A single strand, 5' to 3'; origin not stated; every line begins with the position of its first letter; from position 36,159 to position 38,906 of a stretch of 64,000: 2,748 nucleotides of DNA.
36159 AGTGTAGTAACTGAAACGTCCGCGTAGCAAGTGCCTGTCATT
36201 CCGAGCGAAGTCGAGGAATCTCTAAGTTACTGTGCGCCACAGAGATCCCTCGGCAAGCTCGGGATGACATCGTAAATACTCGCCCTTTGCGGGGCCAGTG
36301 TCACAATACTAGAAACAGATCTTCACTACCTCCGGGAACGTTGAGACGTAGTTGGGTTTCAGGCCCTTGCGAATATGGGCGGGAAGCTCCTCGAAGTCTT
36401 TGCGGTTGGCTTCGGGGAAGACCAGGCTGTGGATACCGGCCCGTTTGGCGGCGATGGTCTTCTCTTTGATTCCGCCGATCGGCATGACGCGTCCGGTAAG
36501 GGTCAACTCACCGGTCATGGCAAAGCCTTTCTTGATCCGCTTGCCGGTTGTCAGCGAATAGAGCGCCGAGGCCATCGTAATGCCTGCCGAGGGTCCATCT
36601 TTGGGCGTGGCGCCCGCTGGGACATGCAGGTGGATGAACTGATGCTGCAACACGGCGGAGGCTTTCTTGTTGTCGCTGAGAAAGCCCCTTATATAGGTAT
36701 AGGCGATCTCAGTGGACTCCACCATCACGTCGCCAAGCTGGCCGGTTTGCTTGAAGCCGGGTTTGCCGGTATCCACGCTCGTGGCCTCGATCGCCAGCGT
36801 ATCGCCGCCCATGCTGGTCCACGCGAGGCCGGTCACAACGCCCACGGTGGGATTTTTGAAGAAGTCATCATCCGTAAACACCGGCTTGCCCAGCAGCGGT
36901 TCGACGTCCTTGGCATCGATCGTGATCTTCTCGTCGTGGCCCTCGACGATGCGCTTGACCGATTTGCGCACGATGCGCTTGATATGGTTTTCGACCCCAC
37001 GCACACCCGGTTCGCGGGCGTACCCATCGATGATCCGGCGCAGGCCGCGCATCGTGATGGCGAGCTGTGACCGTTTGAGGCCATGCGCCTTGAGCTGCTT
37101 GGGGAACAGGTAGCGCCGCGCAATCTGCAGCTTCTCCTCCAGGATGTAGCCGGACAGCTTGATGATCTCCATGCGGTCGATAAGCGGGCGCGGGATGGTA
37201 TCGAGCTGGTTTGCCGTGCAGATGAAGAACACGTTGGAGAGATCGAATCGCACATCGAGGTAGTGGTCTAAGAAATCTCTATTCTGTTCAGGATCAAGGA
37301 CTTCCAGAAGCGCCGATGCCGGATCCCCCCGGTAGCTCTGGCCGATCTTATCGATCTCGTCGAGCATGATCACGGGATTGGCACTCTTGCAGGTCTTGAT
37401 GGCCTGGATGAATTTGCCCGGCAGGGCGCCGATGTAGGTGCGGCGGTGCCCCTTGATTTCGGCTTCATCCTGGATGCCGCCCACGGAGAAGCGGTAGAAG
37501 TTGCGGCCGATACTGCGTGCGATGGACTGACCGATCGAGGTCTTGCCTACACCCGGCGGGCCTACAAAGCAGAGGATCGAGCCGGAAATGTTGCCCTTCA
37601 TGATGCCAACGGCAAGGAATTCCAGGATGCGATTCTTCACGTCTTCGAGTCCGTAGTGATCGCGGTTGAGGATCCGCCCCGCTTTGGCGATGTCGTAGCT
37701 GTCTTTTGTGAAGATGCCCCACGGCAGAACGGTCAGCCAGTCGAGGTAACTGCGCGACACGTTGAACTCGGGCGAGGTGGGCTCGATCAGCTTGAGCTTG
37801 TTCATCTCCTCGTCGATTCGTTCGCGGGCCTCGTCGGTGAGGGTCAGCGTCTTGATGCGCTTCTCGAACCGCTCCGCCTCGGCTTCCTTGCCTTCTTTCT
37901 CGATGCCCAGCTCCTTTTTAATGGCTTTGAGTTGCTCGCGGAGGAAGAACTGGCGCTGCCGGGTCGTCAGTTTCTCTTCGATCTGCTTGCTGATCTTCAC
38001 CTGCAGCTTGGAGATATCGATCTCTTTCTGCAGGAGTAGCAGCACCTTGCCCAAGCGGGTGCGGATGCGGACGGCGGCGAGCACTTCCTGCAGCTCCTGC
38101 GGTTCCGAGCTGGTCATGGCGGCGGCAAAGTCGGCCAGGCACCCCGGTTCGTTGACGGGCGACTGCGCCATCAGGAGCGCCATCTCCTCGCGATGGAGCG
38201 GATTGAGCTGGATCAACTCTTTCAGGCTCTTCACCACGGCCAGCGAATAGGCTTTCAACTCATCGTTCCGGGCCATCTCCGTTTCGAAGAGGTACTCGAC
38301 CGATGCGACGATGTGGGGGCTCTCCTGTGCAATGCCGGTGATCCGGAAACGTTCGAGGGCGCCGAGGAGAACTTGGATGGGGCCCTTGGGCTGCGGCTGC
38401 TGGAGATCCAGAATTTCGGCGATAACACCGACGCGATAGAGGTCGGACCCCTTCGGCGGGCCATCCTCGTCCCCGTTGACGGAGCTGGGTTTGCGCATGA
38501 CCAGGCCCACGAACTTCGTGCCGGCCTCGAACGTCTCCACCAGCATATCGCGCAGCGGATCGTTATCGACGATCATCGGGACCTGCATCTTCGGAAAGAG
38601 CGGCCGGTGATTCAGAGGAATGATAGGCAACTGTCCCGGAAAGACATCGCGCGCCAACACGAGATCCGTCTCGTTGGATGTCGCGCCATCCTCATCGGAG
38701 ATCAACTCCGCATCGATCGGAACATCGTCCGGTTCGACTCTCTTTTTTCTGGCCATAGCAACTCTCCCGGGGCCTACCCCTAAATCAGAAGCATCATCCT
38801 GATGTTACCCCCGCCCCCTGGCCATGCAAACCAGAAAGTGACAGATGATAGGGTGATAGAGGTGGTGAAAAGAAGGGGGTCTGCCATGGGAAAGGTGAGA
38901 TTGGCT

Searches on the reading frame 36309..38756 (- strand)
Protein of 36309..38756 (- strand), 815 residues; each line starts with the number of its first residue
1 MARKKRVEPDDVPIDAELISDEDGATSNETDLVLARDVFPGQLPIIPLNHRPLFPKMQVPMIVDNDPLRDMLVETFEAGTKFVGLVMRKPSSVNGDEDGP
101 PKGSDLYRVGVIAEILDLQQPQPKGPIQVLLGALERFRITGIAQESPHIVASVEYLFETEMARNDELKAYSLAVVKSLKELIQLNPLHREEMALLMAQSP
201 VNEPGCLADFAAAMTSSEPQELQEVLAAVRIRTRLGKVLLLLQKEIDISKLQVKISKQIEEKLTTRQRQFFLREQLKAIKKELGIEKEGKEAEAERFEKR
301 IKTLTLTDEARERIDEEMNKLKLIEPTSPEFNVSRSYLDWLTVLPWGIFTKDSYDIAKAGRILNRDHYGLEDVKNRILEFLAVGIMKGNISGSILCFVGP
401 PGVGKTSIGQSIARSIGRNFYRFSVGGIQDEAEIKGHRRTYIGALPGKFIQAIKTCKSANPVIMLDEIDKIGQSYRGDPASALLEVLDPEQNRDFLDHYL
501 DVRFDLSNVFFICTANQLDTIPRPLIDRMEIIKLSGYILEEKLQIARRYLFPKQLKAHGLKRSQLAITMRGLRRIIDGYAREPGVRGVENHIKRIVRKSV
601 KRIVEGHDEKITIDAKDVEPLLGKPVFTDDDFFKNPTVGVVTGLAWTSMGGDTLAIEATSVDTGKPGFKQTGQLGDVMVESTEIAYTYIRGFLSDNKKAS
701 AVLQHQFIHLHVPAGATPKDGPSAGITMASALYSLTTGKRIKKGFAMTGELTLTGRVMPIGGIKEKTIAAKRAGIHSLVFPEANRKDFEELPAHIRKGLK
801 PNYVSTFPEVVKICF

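Call 38: search_protein_families(library=pfam, proteins=[window:36309-38756:-])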
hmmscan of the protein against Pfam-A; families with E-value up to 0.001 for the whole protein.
window:36309-38756:- (815 aa): 8 families
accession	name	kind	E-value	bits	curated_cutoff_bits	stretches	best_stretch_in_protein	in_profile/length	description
PF05362.19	Lon_C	-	3.3e-75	252.6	21.1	1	613-813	2-201/205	Lon protease (S16) C-terminal proteolytic domain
PF02190.22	LON_substr_bdg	-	9.9e-36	124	28.7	1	43-244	2-200/200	ATP-dependent protease La (LON) substrate-binding domain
PF00004.35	AAA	-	7.5e-26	91.6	21.2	1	395-532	1-126/131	ATPase family associated with various cellular activities (AAA)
PF22667.2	Lon_lid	-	6.1e-16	58.3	27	1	556-610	1-55/57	Lon protease AAA+ ATPase lid domain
PF13541.12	ChlI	-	2e-07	31.4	27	1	661-784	5-121/121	Subunit ChlI of Mg-chelatase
PF07728.20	AAA_5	-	3.5e-07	30.7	22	1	395-528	2-138/139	AAA domain (dynein-related subfamily)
PF07724.20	AAA_2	-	0.00012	22.5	27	1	396-516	7-124/166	AAA domain (Cdc48 subfamily)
PF08298.17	AAA_PrkA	-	0.00016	21.3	25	1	364-416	58-109/358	PrkA AAA domain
